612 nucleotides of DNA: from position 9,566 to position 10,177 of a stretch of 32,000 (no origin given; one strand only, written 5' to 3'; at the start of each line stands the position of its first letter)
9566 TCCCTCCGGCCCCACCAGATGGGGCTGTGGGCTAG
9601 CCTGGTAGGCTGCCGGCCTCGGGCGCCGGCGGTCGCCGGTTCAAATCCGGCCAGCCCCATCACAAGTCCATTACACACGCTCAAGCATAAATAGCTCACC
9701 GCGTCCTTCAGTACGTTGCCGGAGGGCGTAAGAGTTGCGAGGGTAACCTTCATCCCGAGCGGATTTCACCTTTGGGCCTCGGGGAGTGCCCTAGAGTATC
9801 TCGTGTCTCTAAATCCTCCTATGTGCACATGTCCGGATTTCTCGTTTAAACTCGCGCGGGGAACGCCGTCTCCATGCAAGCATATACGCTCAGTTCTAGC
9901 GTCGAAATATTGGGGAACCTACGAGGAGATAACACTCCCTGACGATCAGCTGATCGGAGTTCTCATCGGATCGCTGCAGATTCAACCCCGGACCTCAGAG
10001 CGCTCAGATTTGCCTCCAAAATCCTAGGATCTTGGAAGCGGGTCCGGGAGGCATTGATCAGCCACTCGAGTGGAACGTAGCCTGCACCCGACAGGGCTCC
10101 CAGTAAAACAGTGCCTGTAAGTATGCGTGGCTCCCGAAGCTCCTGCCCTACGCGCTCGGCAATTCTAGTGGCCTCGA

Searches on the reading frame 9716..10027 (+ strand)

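Call 87: search_protein_families(library=pfam, proteins=[window:9716-10027:+], max_evalue=0.001)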
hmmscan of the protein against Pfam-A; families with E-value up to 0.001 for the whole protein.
window:9716-10027:+ (103 aa): 1 family
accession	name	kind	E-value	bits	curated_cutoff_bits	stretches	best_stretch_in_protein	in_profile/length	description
PF04434.22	SWIM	-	3.4e-05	23.7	19.6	1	28-64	1-37/38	SWIM zinc finger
